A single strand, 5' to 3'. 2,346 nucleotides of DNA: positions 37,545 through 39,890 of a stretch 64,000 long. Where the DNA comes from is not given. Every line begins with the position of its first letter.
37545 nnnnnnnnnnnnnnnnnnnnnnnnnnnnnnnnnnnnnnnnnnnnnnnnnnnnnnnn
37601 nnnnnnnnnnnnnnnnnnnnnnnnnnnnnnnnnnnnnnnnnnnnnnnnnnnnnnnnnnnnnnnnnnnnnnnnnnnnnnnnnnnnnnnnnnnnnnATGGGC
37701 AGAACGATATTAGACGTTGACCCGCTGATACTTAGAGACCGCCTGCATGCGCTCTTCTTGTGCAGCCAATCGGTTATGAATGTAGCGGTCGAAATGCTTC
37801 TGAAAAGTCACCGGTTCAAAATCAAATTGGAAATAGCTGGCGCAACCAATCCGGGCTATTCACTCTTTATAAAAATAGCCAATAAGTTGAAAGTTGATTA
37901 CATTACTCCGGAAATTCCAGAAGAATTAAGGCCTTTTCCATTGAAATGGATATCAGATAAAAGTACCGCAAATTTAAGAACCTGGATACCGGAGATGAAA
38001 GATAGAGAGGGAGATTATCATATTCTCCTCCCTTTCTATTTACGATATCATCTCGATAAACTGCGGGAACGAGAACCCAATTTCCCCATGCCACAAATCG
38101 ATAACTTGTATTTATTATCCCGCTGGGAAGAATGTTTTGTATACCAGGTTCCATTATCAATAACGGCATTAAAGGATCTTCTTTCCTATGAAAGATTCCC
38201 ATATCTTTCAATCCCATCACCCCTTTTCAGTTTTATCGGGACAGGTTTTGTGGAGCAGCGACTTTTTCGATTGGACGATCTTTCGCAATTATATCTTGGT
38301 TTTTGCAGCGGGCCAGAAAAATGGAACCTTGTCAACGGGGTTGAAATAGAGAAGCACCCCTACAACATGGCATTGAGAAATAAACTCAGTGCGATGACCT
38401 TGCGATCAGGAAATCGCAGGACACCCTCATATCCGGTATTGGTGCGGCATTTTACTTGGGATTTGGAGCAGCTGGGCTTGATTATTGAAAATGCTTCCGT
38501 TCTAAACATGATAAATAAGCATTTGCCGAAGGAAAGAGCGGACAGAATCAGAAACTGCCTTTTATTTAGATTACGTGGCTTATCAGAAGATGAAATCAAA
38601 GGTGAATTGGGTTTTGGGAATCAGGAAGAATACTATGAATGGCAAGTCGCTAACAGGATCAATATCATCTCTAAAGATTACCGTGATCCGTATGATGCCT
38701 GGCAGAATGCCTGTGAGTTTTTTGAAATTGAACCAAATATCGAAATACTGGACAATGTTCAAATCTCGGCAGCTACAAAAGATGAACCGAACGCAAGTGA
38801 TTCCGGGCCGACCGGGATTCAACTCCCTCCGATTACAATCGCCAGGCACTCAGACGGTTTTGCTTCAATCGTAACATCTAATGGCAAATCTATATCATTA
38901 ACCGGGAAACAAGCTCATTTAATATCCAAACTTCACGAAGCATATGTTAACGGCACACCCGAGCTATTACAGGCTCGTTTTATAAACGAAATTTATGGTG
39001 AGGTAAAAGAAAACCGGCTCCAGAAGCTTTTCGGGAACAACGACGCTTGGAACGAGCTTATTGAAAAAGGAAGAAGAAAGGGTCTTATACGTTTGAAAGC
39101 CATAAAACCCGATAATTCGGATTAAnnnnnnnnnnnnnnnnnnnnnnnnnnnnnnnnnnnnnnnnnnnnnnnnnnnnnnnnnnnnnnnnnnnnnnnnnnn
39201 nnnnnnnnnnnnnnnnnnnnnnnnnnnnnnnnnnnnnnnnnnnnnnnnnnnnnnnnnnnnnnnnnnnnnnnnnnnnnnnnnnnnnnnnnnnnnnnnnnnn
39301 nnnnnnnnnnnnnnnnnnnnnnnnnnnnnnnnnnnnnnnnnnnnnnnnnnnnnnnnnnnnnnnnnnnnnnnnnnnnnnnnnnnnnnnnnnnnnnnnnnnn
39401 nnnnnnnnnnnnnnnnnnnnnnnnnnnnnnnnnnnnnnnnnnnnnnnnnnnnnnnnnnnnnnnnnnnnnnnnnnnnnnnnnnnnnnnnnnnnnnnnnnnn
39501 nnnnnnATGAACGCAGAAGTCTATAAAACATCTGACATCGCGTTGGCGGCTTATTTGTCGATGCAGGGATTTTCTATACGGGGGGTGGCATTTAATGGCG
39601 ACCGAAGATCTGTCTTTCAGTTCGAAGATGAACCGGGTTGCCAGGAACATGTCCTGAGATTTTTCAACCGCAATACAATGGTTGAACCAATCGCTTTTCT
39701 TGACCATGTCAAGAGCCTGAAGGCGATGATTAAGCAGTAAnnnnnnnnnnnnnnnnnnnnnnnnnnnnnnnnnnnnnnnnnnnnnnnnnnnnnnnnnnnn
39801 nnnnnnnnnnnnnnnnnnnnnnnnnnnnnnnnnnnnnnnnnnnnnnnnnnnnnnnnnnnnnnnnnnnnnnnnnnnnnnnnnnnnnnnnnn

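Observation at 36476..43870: Second stacked element made almost entirely of unknown genes, ending in a large serine recombinase at tRNA-Leu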

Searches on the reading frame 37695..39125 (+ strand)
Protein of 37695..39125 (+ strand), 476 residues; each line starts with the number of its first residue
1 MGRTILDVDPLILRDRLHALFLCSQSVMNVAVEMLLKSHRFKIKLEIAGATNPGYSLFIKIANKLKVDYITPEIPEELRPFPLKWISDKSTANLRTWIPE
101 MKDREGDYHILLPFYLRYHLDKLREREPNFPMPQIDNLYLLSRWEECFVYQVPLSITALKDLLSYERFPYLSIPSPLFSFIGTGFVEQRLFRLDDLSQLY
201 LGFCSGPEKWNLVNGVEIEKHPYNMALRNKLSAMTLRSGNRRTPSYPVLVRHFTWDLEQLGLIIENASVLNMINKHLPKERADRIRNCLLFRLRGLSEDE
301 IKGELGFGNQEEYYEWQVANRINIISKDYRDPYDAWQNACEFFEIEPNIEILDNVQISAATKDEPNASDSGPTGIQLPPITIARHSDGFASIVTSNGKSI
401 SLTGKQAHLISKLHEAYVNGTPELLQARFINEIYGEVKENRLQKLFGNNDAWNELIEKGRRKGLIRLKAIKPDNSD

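Call 8: search_protein_families(library=pfam, proteins=[window:37695-39125:+], max_evalue=0.1)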
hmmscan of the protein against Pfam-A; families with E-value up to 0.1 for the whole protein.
window:37695-39125:+ (476 aa): 0 families

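Call 12: find_encoding_contigs(protein=window:37695-39125:+, flank=10000, max_places=10)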
Protein window:37695-39125:+ (476 aa): no gene with exactly this product is on record in the collection.

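Call 13: search_protein_families(library=phrogs, proteins=[window:37695-39125:+], max_evalue=0.01)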
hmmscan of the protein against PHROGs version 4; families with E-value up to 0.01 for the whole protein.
window:37695-39125:+ (476 aa): 0 families

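Call 14: find_related_loci(query=window:37695-39125:+, collection=viral_contigs, flank=10000)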
Query window:37695-39125:+ (476 aa) in viral_contigs; peptide patterns used: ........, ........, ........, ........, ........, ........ (x = any residue, [..] = any of these).
1 stretches matched a pattern, but none encodes a relative of the query by tblastn (E <= 1e-3).

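Call 16: find_homologous_proteins(query=window:37695-39125:+, max_evalue=0.001)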
Query window:37695-39125:+ (476 aa): 4 proteins with E <= 0.001 among 6897 candidates.
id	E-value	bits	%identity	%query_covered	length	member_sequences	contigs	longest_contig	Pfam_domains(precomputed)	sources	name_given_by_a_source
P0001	0.0e+0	1092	100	100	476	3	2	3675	-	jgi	-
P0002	4.1e-127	443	46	97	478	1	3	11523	-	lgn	-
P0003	1.1e-126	442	46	99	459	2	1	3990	-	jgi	jgi:hypothetical protein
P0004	1.6e-109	385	42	93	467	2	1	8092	-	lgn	-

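Call 17: find_encoding_contigs(protein=P0002, flank=10000, max_places=6)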
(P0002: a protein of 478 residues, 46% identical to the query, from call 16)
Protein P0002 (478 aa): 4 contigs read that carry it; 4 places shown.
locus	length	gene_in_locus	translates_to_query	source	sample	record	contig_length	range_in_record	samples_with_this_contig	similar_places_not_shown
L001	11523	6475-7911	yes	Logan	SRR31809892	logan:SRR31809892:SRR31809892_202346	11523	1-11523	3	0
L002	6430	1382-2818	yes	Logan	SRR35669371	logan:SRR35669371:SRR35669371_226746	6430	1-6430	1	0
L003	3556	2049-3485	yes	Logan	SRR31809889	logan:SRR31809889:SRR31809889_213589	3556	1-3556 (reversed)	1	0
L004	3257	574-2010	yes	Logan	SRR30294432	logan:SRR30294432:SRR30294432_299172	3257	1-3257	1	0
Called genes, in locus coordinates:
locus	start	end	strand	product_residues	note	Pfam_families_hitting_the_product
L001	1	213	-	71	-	?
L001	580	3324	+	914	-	PF01555:N6_N4_Mtase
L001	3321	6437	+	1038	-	PF04851:ResIII (faint)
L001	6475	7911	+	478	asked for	-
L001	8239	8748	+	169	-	PF13384:HTH_23 (faint)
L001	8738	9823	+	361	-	PF00589:Phage_integrase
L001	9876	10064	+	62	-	PF01381:HTH_3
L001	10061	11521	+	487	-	?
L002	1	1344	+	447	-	?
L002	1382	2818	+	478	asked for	-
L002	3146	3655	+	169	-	PF13384:HTH_23 (faint)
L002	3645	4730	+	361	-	PF00589:Phage_integrase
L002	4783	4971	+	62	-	PF01381:HTH_3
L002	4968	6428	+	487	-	?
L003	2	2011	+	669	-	?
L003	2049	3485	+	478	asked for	-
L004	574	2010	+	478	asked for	-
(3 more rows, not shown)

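Call 18: find_encoding_contigs(protein=P0004, flank=10000, max_places=6)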
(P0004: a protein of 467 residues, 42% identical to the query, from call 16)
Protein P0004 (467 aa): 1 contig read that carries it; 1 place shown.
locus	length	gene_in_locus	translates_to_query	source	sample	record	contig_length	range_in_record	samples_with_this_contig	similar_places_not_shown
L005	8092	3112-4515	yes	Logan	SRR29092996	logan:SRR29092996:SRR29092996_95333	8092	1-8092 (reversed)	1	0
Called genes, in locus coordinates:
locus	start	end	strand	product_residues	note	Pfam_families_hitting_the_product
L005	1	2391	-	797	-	?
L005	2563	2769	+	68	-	-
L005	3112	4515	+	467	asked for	-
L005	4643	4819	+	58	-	-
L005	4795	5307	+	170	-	-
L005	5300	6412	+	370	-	PF02899:Phage_int_SAM_1 (weak), PF00589:Phage_integrase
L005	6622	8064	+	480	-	PF00239:Resolvase, PF07508:Recombinase, PF13408:Zn_ribbon_recom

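Call 19: find_encoding_contigs(protein=P0003, flank=10000, max_places=6)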
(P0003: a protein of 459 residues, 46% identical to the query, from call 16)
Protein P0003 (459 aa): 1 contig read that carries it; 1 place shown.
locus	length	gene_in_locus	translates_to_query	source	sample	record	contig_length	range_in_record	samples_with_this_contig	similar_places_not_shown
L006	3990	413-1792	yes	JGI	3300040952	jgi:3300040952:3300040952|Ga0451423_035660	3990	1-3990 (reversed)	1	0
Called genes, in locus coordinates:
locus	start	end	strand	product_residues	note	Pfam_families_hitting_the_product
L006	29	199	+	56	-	PF08541:ACP_syn_III_C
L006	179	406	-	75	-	-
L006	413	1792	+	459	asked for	-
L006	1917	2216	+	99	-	-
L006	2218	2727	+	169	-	PF13411:MerR_1 (faint)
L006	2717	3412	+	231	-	-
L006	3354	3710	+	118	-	-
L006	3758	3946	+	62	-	PF01381:HTH_3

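Call 26: find_encoding_contigs(protein=P0001, flank=10000, max_places=10)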
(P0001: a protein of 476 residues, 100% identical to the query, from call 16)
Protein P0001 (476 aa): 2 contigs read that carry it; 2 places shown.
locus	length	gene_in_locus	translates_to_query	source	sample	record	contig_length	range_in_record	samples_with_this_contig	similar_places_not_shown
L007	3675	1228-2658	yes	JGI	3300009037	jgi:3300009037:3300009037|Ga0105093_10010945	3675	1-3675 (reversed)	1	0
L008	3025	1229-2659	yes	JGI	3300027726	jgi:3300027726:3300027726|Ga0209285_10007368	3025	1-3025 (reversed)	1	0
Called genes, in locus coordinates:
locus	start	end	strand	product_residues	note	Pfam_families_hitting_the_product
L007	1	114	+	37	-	?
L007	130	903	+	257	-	-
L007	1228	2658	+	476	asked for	-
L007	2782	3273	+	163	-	PF18903:DUF5659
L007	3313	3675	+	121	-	?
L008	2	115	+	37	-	?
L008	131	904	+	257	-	-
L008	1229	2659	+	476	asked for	-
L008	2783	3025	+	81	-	?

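Call 68: search_protein_families(library=ncbifam, proteins=[window:37695-39125:+], max_evalue=0.01)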
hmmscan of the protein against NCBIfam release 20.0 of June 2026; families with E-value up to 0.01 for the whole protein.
window:37695-39125:+ (476 aa): 0 families

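Call 86: predict_structure(alignment_id=A3)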
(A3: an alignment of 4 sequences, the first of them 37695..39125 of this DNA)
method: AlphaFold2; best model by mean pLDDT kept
length: 476 residues; sequences in the alignment: 4
mean_pLDDT: 44.1   pTM: 0.31
mean pLDDT of the five models: 44.1, 39.8, 39.2, 38.5, 38.0
residues with pLDDT >= 90: 0; 70-90: 27; 50-70: 146; < 50: 303
segments of 3 or more residues with pLDDT < 50: 1-4, 23-31, 40-44, 48-54, 77-276, 323-333, 349-383, 420-425, 436-444, 459-461, 467-476
pLDDT, mean of each block of 10 residues (from residue 1): 46 63 41 53 48 53 67 49 37 29 28 35 42 31 32 31 28 27 26 33 33 34 35 24 24 34 41 49 63 60 78 64 41 55 62 28 24 25 56 64 70 62 50 51 52 55 48 28
secondary structure, 60 per line:
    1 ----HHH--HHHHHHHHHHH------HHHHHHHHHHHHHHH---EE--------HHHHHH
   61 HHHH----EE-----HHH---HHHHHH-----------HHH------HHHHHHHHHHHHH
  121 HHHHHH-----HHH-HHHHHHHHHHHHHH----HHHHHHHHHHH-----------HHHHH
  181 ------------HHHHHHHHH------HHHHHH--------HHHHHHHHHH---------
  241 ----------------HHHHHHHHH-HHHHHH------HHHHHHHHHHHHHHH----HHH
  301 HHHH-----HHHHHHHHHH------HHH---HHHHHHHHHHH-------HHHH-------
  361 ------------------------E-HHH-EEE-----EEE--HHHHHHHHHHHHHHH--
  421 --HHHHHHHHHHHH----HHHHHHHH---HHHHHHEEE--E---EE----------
elements in order: H10-20 H27-41 H55-64 H82-87 H108-126 H136-149 H154-164 H176-180 H193-201 H208-213 H222-231 H257-265 H267-272 H279-293 H298-304 H310-319 H332-342 H350-353 E391-393 E399-401 H404-418 H423-434 H439-446 H450-455 E456-458

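Call 87: search_protein_representatives(alignment_id=A3)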
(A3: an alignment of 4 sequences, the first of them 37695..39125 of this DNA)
Query: 4 sequences, 474 profile positions. Proteins with E-value up to 0.001 (for the whole library): 1828; up to 1e-10: 288; up to 1e-30: 26. The best 150 are listed.
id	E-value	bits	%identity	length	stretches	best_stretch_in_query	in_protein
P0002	5.5e-257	869.3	-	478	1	1-474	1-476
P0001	1.4e-246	835.0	-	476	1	1-474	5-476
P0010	2.9e-171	586.7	-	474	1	2-469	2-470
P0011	9.9e-165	565.1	-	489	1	11-466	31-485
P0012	5.1e-141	486.9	-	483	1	3-468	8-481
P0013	8.0e-129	446.7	-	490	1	6-469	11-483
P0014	5.1e-118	411.1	-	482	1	4-466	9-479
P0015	2.0e-112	392.6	-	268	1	1-269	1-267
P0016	6.2e-108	377.8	-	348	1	148-471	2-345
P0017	1.9e-98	346.6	-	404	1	97-467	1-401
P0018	2.6e-84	299.9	-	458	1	13-466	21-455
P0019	7.4e-76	272.0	-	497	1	31-468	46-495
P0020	3.2e-74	266.6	-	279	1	3-272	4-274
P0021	1.6e-73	264.3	-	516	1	6-466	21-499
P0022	1.6e-65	237.9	-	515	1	49-395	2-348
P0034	3.3e-26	108.3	-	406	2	378-467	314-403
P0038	1.6e-21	92.9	-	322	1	355-467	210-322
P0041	1.1e-20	90.1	-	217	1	378-466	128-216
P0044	2.8e-19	85.5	-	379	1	369-467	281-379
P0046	6.1e-19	84.4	-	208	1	364-466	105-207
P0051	1.9e-17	79.5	-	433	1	375-466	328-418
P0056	7.0e-17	77.6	-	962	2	77-342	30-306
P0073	2.0e-15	72.7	-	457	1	375-470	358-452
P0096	5.5e-14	68.0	-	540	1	371-467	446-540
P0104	1.2e-13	66.9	-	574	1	369-467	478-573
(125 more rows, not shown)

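Call 88: search_protein_families(library=pfam, proteins=[P0034, P0038, P0041, P0044, P0051, P0056, P0073, P0096, P0104, P0046], max_evalue=0.01)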
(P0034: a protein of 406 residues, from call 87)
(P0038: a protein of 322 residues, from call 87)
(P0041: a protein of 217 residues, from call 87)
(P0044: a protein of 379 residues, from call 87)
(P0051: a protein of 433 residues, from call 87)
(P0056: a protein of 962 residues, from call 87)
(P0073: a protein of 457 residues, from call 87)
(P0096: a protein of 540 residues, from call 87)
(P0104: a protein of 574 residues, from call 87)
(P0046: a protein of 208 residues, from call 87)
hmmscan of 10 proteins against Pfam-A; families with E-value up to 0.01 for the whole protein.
P0034 (406 aa): 0 families

P0038 (322 aa): 0 families

P0041 (217 aa): 0 families

P0044 (379 aa): 0 families

P0051 (433 aa): 1 family
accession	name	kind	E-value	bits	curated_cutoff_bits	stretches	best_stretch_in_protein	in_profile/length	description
PF06363.16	Picorna_P3A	-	0.0016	18.8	25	1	5-78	12-84/98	Picornaviridae P3A protein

P0056 (962 aa): 0 families

P0073 (457 aa): 0 families

P0096 (540 aa): 0 families

P0104 (574 aa): 1 family
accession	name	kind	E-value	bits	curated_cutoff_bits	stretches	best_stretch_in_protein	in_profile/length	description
PF06508.19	QueC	-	1.6e-08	34.8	22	1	220-360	78-205/210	Queuosine biosynthesis protein QueC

P0046 (208 aa): 0 families

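Call 92: search_protein_families(library=padloc, proteins=[window:37695-39125:+], max_evalue=0.01)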
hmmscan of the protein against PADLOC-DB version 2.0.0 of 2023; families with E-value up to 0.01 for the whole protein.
window:37695-39125:+ (476 aa): 1 family
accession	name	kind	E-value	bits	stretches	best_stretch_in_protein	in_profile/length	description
PDLC01795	CARF1--CARF_HEPN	-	0.0011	16.2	1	259-346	361-438/449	-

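Call 111: search_solved_structures(query=A3, max_evalue=1)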
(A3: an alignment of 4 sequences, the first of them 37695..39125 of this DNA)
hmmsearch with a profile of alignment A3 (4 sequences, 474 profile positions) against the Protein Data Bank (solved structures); distinct sequences matched with E-value up to 1: 7.
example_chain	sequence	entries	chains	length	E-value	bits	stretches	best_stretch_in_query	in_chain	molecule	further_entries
8qv7_A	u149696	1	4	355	0.15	13.8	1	242-312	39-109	Tryptophan 2,3-dioxygenase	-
8r5q_A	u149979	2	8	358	0.15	13.8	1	242-312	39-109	Tryptophan 2,3-dioxygenase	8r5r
4pw8_A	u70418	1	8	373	0.16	13.7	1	242-312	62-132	Tryptophan 2,3-dioxygenase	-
5ti9_A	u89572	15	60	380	0.16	13.6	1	242-312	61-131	Tryptophan 2,3-dioxygenase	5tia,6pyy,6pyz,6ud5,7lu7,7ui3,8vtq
6vbn_A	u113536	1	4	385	0.17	13.6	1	242-312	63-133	Tryptophan 2,3-dioxygenase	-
6a4i_A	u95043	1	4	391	0.17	13.5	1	242-312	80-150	Tryptophan 2,3-dioxygenase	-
9ezj_A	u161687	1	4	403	0.18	13.5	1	242-312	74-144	Tryptophan 2,3-dioxygenase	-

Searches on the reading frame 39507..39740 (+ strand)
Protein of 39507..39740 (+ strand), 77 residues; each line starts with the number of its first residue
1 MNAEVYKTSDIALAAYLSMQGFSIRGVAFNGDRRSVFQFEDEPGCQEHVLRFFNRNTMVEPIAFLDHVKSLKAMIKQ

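Call 8: search_protein_families(library=pfam, proteins=[window:39507-39740:+], max_evalue=0.1)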
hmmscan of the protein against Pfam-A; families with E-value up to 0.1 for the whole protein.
window:39507-39740:+ (77 aa): 1 family
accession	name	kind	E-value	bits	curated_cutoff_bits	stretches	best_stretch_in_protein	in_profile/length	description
PF18903.5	DUF5659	-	1.5e-14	54.1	23.6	1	5-75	3-73/75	Domain of unknown function (DUF5659)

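Call 13: search_protein_families(library=phrogs, proteins=[window:39507-39740:+], max_evalue=0.01)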
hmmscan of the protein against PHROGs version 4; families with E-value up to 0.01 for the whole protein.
window:39507-39740:+ (77 aa): 0 families

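Call 68: search_protein_families(library=ncbifam, proteins=[window:39507-39740:+], max_evalue=0.01)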
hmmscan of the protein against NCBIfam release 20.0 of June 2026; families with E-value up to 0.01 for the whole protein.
window:39507-39740:+ (77 aa): 0 families

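Call 92: search_protein_families(library=padloc, proteins=[window:39507-39740:+], max_evalue=0.01)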
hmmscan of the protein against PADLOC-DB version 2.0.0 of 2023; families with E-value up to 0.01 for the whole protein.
window:39507-39740:+ (77 aa): 0 families
